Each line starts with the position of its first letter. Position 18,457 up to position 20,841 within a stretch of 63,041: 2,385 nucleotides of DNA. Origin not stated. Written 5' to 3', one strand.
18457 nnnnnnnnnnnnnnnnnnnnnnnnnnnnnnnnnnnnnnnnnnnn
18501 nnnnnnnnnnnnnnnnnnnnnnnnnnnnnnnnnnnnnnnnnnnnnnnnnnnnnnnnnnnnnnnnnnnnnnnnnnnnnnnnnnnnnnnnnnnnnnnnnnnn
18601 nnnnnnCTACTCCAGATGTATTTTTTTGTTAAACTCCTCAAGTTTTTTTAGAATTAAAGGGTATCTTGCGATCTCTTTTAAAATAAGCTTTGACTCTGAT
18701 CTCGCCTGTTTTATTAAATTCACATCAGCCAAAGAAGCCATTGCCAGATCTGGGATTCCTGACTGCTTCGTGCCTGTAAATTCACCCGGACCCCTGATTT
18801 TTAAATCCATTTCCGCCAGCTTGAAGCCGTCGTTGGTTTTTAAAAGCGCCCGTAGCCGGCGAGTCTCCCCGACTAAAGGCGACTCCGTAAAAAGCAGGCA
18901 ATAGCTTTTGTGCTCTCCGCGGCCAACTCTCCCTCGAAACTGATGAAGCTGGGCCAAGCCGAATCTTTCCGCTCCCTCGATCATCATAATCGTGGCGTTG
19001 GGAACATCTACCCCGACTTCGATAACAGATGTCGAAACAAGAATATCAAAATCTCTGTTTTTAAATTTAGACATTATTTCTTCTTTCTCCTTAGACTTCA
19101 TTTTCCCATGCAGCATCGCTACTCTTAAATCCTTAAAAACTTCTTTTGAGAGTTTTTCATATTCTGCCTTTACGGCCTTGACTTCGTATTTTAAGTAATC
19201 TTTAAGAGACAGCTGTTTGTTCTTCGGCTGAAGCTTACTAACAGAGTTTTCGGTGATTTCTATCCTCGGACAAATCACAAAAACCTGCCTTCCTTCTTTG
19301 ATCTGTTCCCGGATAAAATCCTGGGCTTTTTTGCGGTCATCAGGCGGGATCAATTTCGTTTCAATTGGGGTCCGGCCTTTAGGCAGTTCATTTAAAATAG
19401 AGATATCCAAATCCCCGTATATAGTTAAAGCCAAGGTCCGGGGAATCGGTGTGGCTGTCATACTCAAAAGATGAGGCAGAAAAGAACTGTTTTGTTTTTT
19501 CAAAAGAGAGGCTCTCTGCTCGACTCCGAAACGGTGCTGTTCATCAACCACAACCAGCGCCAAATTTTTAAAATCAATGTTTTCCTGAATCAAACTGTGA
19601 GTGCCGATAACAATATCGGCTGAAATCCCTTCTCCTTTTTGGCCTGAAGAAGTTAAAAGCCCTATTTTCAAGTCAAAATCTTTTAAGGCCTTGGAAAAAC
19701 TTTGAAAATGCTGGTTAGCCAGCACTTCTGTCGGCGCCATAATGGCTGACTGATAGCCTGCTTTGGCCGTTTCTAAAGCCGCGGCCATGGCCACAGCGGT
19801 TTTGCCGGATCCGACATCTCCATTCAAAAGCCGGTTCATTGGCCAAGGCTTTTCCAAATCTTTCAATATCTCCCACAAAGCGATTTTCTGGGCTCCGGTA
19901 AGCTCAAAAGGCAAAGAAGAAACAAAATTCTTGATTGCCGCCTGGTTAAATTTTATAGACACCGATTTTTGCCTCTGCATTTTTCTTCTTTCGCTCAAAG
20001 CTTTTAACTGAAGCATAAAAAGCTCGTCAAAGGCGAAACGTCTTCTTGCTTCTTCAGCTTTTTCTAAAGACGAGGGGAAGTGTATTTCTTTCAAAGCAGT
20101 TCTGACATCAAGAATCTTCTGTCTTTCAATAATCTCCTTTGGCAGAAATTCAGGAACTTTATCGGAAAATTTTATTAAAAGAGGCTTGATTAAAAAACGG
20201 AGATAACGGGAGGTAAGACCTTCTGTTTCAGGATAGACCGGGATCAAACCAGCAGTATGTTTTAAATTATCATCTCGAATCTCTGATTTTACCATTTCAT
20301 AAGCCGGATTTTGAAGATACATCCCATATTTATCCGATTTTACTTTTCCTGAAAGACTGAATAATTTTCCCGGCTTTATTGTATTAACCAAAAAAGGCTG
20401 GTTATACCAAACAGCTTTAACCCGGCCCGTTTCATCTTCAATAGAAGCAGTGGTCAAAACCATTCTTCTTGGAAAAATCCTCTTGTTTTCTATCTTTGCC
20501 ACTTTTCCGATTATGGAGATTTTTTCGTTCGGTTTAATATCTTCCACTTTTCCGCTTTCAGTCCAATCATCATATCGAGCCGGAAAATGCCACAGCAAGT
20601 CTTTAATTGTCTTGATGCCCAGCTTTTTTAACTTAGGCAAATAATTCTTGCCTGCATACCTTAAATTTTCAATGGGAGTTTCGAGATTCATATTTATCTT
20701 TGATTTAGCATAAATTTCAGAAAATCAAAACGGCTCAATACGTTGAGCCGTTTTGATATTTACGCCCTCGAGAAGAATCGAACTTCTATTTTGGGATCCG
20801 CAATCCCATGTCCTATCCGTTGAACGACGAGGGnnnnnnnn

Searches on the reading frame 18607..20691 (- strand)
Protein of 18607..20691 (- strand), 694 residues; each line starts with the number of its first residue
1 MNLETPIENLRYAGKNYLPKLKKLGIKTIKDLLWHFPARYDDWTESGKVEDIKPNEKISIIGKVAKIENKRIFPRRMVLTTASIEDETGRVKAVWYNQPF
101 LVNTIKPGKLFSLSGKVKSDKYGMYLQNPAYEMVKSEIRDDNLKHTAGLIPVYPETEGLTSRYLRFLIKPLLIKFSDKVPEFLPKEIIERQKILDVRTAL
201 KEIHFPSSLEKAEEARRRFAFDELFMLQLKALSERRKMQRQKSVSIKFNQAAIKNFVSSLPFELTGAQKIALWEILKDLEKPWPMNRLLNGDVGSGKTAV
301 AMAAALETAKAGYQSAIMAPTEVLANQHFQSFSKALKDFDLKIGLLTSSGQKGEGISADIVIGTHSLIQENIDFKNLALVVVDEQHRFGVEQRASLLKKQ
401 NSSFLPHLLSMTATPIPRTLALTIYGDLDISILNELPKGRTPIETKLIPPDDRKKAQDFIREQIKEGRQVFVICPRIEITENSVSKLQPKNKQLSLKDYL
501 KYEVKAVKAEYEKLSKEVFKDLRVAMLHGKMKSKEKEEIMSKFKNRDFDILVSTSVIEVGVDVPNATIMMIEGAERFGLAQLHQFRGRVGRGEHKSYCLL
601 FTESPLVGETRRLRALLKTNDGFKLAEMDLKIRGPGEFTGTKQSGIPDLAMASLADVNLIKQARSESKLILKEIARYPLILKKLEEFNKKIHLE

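Call 100: search_protein_families(library=pfam, proteins=[window:18607-20691:-], max_evalue=0.0001)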
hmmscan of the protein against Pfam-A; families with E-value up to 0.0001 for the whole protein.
window:18607-20691:- (694 aa): 7 families
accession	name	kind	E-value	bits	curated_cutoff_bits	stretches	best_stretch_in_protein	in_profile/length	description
PF00270.35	DEAD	-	3.8e-26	92.2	26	1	285-420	15-164/167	DEAD/DEAH box helicase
PF17191.10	RecG_wedge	-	9.5e-25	87.5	23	1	19-169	14-156/162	RecG wedge domain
PF00271.37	Helicase_C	-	4.5e-20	72.4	23.5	1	511-591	31-108/110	Helicase conserved C-terminal domain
PF04851.21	ResIII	-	4.5e-13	49.9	22.5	1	263-415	3-162/164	Type III restriction enzyme, res subunit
PF19833.4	RecG_dom3_C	-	4.7e-12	46.2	26.8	1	619-673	1-57/87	ATP-dependent DNA helicase RecG, domain 3, C-terminal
PF22590.2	Cas3-like_C_2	-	5e-06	27.2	27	1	503-592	11-104/106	CRISPR-associated nuclease/helicase Cas3, C-terminal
PF01336.31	tRNA_anti-codon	-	1.1e-05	25.7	27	1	59-132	2-73/75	OB-fold nucleic acid binding domain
